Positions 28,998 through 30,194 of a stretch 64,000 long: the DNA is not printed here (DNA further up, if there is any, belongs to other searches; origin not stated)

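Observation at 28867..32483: Uncharacterised five-gene peptide / ABC exporter / RRE-fused site-2-protease operon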

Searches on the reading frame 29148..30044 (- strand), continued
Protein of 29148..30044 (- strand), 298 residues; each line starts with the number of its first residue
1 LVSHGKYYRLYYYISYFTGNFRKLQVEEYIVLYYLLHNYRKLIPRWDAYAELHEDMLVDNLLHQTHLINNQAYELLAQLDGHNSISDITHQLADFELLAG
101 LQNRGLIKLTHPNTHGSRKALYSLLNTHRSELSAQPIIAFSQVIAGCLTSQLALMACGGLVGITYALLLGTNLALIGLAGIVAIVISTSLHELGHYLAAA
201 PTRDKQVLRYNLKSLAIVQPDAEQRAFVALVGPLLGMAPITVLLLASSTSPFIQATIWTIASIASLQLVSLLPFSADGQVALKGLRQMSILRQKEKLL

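Call 52: list_cluster_members(proteins=[P0002, P0003, P0004, P0005, P0006, P0007, P0008, P0009, P0010, P0012])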
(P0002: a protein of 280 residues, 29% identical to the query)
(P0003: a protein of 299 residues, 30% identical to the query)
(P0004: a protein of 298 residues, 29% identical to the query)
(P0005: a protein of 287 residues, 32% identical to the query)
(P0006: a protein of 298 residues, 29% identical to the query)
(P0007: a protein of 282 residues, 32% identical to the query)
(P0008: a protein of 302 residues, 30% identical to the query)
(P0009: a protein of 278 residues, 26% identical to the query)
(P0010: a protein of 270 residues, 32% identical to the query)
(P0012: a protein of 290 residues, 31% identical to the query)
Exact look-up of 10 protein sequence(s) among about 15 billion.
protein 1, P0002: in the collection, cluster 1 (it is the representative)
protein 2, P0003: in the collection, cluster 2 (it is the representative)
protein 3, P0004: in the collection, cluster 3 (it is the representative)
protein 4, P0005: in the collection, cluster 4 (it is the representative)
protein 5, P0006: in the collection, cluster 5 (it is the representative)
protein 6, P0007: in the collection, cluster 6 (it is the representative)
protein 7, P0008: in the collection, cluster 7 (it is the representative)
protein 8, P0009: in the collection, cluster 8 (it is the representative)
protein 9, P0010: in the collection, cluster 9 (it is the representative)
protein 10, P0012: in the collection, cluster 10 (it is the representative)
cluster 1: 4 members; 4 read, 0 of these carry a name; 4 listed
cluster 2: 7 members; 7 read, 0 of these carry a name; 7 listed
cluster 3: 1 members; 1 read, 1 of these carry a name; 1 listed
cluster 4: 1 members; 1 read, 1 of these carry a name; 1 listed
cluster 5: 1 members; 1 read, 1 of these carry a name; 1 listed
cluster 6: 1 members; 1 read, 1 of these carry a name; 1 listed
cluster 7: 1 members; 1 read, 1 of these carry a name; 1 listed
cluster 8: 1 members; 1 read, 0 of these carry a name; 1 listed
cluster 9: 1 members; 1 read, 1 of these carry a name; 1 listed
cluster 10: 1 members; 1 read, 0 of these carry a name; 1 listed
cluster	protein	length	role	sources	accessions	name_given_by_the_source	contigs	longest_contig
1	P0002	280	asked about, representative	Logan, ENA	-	-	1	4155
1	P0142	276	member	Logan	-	-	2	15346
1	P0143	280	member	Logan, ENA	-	-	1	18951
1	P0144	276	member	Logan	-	-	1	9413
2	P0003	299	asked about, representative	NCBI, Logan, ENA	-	-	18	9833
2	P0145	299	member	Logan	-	-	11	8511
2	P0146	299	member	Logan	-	-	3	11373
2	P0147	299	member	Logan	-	-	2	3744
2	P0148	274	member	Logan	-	-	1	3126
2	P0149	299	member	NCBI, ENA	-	-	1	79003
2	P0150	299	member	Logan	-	-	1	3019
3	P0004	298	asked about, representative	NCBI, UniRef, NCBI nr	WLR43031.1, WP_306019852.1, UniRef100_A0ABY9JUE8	hypothetical protein LC087_02080 [Bacillus carboniphilus] | Uncharacterized protein n=1 Tax=Bacillus carboniphilus TaxID=86663 RepID=A0ABY9JUE8_9BACI | hypothetical protein [Bacillus carboniphilus]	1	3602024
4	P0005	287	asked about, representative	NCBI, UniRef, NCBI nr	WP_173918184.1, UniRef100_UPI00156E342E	hypothetical protein [Halobacillus sp. Marseille-Q1614] | hypothetical protein n=1 Tax=Halobacillus sp. Marseille-Q1614 TaxID=2709134 ...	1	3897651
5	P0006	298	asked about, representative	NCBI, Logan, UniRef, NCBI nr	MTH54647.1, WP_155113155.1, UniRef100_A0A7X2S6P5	hypothetical protein GKZ89_14680 [Bacillus mangrovi] | PqqD family protein n=1 Tax=Metabacillus mangrovi TaxID=1491830 RepID=A0A7X2S6P5_9BACI | hypothetical protein [Metabacillus mangrovi]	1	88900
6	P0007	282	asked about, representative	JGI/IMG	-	hypothetical protein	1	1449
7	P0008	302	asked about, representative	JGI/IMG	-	hypothetical protein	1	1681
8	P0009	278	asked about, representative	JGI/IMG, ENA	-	-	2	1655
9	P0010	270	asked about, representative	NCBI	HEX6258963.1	MAG TPA: hypothetical protein VFZ48_05785 [Candidatus Saccharimonadales bacterium]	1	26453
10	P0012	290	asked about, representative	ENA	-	-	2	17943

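Call 54: find_encoding_contigs(protein=P0004, flank=9000, max_places=2)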
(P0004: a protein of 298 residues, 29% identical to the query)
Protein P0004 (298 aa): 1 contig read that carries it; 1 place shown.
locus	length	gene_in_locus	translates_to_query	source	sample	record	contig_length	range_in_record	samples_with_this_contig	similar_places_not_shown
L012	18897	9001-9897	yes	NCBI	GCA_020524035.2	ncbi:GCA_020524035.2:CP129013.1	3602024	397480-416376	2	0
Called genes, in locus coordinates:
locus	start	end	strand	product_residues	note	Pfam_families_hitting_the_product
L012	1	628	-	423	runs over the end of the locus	PF00860:Xan_ur_permease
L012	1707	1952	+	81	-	PF11122:Spore-coat_CotD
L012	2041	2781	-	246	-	PF00557:Peptidase_M24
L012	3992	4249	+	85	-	-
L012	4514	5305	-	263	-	PF01520:Amidase_3, PF05036:SPOR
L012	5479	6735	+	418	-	PF00266:Aminotran_5, PF01053:Cys_Met_Meta_PP (weak), PF22580:KYNU_C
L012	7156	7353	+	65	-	-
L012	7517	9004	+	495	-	-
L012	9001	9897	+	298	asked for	-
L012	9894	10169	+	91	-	-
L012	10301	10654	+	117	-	PF04397:LytTR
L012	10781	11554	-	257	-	PF13175:AAA_15 (faint), PF00005:ABC_tran, PF13304:AAA_21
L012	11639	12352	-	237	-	PF00072:Response_reg, PF04397:LytTR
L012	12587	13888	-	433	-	PF05525:Branch_AA_trans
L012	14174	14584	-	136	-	-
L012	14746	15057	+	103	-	-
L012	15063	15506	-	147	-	PF00583:Acetyltransf_1, PF13673:Acetyltransf_10, PF13508:Acetyltransf_7, PF08445:FR47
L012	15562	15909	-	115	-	PF01979:Amidohydro_1, PF07969:Amidohydro_3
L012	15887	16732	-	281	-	PF01979:Amidohydro_1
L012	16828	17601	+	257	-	PF00082:Peptidase_S8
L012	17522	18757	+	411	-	PF00082:Peptidase_S8, PF04122:CW_binding_2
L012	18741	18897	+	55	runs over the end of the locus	-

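Call 55: find_encoding_contigs(protein=P0010, flank=9000, max_places=2)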
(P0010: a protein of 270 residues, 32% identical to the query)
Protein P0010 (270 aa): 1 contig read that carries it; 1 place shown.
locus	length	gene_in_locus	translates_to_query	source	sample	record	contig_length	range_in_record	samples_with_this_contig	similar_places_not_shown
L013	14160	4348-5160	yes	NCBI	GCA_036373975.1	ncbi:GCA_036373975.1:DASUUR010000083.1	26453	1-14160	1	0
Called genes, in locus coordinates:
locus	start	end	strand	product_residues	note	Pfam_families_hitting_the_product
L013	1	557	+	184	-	?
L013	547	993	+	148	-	PF04138:GtrA_DPMS_TM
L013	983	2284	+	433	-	PF00070:Pyr_redox (weak), PF00890:FAD_binding_2, PF01266:DAO, PF01593:Amino_oxidase, PF03486:HI0933_like (weak), PF07992:Pyr_redox_2 (weak), PF12831:FAD_oxidored, PF13450:NAD_binding_8, +2 more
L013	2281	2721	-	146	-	PF01726:LexA_DNA_bind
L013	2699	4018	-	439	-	PF04932:Wzy_C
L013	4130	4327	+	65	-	-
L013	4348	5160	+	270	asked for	-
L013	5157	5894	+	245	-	PF13476:AAA_23, PF00005:ABC_tran, PF13555:AAA_29 (weak), PF13304:AAA_21 (weak)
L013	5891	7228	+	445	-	-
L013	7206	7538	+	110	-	-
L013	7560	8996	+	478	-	PF13727:CoA_binding_3, PF02397:Bac_transf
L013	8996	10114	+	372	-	PF13439:Glyco_transf_4, PF20706:GT4-conflict (weak), PF00534:Glycos_transf_1, PF13692:Glyco_trans_1_4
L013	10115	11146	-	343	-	PF00483:NTP_transferase, PF12804:NTP_transf_3 (weak), PF22640:ManC_GMP_beta-helix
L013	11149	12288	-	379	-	PF13692:Glyco_trans_1_4, PF13524:Glyco_trans_1_2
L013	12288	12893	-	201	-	PF28549:NDPSase_N, PF00293:NUDIX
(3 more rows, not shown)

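Call 60: find_encoding_contigs(protein=P0006, flank=7000, max_places=1)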
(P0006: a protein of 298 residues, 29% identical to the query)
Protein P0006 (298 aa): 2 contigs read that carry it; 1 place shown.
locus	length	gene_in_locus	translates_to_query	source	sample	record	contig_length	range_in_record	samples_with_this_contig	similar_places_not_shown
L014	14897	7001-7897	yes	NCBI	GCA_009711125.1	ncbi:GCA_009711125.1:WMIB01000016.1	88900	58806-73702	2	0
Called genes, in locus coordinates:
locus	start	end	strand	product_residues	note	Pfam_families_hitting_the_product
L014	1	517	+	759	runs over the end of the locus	PF00317:Ribonuc_red_lgN, PF02867:Ribonuc_red_lgC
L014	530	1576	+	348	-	PF00268:Ribonuc_red_sm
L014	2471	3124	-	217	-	-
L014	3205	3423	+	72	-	-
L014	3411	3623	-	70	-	-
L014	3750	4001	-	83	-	-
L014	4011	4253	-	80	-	-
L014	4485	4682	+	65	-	-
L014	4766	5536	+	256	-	PF00005:ABC_tran, PF13304:AAA_21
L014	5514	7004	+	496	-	-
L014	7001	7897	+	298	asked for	-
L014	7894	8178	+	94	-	-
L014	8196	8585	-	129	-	PF04397:LytTR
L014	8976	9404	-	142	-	PF10787:YfmQ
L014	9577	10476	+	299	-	PF00892:EamA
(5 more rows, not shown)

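Call 61: find_encoding_contigs(protein=P0005, flank=7000, max_places=1)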
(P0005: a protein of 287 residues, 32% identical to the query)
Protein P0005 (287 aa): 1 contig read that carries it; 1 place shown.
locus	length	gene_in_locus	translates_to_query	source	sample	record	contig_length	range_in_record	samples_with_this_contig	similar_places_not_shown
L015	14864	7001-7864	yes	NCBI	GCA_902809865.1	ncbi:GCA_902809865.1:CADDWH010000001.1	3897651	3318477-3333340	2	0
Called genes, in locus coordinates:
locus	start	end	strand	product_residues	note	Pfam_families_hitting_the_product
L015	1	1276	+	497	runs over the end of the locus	PF02113:Peptidase_S13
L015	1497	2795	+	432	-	PF14689:SPOB_a (weak), PF02518:HATPase_c, PF14501:HATPase_c_5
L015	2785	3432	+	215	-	PF04647:AgrB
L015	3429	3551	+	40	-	-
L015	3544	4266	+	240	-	PF00072:Response_reg, PF04397:LytTR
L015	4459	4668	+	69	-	-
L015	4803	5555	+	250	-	PF00005:ABC_tran, PF13304:AAA_21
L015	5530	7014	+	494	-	-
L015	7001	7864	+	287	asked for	-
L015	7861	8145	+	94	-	-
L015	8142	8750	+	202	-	PF13462:Thioredoxin_4, PF13098:Thioredoxin_2 (weak), PF01323:DSBA (faint), PF13192:Thioredoxin_3 (faint)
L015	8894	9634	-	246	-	PF00702:Hydrolase, PF03031:NIF (faint), PF13419:HAD_2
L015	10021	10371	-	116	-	PF25846:YmzB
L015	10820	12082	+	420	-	PF01547:SBP_bac_1, PF13416:SBP_bac_8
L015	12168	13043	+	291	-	PF00528:BPD_transp_1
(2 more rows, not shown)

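Call 62: find_encoding_contigs(protein=P0003, flank=7000, max_places=2)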
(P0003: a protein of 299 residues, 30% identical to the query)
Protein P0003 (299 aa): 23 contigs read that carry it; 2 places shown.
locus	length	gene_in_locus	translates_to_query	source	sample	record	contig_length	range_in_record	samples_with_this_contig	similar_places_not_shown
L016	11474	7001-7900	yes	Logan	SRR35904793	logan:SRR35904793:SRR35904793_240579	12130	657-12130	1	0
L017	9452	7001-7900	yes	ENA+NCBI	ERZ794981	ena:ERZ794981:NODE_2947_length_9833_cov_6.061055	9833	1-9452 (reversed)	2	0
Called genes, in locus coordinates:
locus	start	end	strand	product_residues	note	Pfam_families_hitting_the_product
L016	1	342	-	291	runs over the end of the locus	PF12833:HTH_18, PF00165:HTH_AraC (weak), PF06445:GyrI-like, PF14526:Cass2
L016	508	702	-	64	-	-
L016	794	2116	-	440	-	PF00092:VWA, PF13519:VWA_2, PF13768:VWA_3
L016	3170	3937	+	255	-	PF00106:adh_short, PF08659:KR, PF13561:adh_short_C2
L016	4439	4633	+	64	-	-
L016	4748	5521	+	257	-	PF00005:ABC_tran, PF13304:AAA_21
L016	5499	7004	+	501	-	-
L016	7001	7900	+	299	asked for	PF05402:PqqD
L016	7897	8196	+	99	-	-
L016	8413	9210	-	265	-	-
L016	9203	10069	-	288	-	PF00005:ABC_tran, PF13304:AAA_21 (faint)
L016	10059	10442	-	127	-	PF00392:GntR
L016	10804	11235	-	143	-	-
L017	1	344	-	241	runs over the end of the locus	?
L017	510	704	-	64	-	-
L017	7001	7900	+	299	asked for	PF05402:PqqD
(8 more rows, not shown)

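Call 75: search_solved_structures(query=A1, max_evalue=1)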
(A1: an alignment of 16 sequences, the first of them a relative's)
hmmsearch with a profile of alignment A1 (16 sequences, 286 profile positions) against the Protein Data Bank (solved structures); distinct sequences matched with E-value up to 1: 16.
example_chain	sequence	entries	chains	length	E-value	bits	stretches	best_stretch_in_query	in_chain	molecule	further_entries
3b4r_A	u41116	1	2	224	2.9e-15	59.5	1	129-282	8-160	Putative zinc metalloprotease MJ0392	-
5sxy_A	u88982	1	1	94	9e-06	28.3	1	4-79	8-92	Bifunctional coenzyme PQQ synthesis protein C/D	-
7w6y_A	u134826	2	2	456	8.2e-05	25.2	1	205-243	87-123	Anti sigma-E protein, RseA | Zinc metalloprotease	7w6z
5vrd_D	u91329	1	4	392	0.00024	23.7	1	4-79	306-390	Bifunctional coenzyme PQQ synthesis protein C/D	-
9j82_A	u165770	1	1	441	0.0014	21.1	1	213-243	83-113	Putative zinc metalloprotease aq_1964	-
3g2b_A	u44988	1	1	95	0.014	17.9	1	3-80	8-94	Coenzyme PQQ synthesis protein D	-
8vjl_A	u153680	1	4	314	0.056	15.9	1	165-274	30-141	Stage IV sporulation protein FB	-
9j83_A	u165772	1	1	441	0.069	15.6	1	213-243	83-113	Putative zinc metalloprotease aq_1964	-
7w6x_A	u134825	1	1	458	0.29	13.5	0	162-198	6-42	Regulator of sigma-E protease RseP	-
8j8y_A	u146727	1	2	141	0.35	13.3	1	13-74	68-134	Immunodominant membrane protein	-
6bsm_A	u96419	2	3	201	0.38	13.2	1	173-217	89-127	Bone morphogenetic protein 1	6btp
3edh_A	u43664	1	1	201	0.38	13.2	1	173-217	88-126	Bone morphogenetic protein 1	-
3edg_A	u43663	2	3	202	0.38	13.2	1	173-217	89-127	Bone morphogenetic protein 1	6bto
6bsl_A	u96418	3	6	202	0.38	13.2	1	173-217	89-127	Bone morphogenetic protein 1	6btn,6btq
8ydm_N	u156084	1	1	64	0.48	12.8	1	222-254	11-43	hypothetical protein chain N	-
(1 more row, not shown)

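Call 86: predict_structure(protein=P0138)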
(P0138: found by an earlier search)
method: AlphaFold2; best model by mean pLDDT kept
length: 493 residues; sequences in the alignment: 1
mean_pLDDT: 46.3   pTM: 0.25
mean pLDDT of the five models: 46.3, 43.0, 38.1, 37.8, 36.9
residues with pLDDT >= 90: 0; 70-90: 0; 50-70: 166; < 50: 327
segments of 3 or more residues with pLDDT < 50: 1-17, 19-21, 23-54, 59-69, 71-73, 143-146, 161-174, 197-270, 279-322, 336-408, 425-430, 450-457, 471-481, 487-493
pLDDT, mean of each block of 10 residues (from residue 1): 39 45 41 41 41 48 44 51 58 52 55 54 56 56 53 54 41 49 53 50 41 44 47 45 43 46 45 51 44 36 40 41 50 49 39 36 31 34 42 38 46 53 49 51 53 48 55 45 50 38
secondary structure, 60 per line:
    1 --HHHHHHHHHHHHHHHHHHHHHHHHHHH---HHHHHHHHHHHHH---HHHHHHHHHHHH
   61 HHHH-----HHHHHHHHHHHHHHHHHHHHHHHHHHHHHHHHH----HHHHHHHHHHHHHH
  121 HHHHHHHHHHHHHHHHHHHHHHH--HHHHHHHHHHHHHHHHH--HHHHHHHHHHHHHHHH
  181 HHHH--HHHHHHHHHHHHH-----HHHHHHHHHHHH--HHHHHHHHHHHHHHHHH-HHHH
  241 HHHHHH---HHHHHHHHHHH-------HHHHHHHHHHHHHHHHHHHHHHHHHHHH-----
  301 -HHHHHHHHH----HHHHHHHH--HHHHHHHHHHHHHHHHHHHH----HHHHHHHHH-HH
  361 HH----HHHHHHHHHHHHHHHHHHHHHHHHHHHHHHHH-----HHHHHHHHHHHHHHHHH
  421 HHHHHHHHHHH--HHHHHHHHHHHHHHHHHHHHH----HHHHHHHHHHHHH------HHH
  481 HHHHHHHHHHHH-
elements in order: H3-29 H33-45 H49-64 H70-102 H107-143 H146-162 H165-184 H187-199 H205-216 H219-235 H237-246 H250-260 H268-295 H302-310 H315-322 H325-344 H349-357 H359-362 H367-398 H404-431 H434-454 H459-471 H478-492

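Call 94: search_dna_similar(query=P0001, collection=plasmids, mode=protein, max_evalue=0.001, max_rows=15)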
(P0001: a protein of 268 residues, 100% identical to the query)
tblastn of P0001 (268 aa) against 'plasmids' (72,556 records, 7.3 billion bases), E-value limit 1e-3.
Records with a match: 1; places in all: 1; records where one place covers at least 80% of the query: 1.
Best place of each record, by identity: <60% 1.
By first word of the organism name: Bacillus 1.
By predicted mobility (MOB-suite, as given by PLSDB): non-mobilizable 1.
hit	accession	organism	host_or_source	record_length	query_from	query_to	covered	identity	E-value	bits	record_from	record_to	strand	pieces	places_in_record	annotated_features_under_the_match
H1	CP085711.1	Bacillus sp. F19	single cell,soil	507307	11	248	89%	25.5%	1e-6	57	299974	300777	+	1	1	PqqD family protein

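Call 95: search_dna_similar(query=P0006, collection=plasmids, mode=protein, max_evalue=0.001, max_rows=15)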
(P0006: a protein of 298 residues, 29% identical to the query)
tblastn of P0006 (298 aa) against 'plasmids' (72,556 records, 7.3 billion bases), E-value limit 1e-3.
Records with a match: 6; places in all: 6; records where one place covers at least 80% of the query: 6.
Best place of each record, by identity: <60% 6.
By first word of the organism name: Paraclostridium 3; Clostridium 2; Bacillus 1.
By predicted mobility (MOB-suite, as given by PLSDB): non-mobilizable 4; mobilizable 2.
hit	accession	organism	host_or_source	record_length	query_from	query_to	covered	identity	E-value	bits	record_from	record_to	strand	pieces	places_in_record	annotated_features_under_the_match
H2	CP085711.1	Bacillus sp. F19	single cell,soil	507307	1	297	100%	24.0%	3e-13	77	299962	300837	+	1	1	PqqD family protein | hypothetical protein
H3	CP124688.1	Paraclostridium bifermentans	Whole organism,peat soil sample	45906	1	282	95%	23.9%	5e-8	62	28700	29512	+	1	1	PqqD family peptide modification chaperone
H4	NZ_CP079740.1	Paraclostridium bifermentans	whole organism,soil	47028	1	282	95%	23.4%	1e-9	66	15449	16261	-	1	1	PqqD family protein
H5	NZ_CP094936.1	Paraclostridium bifermentans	Homo sapiens,feces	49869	1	282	95%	22.1%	5e-7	59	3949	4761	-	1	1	PqqD family peptide modification chaperone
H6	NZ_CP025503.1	Clostridium perfringens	Gallus gallus,whole organism,gut ...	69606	1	284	95%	21.9%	3e-5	53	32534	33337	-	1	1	PqqD family protein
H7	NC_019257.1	Clostridium perfringens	chicken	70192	1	284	95%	21.9%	3e-5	53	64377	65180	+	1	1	PqqD family protein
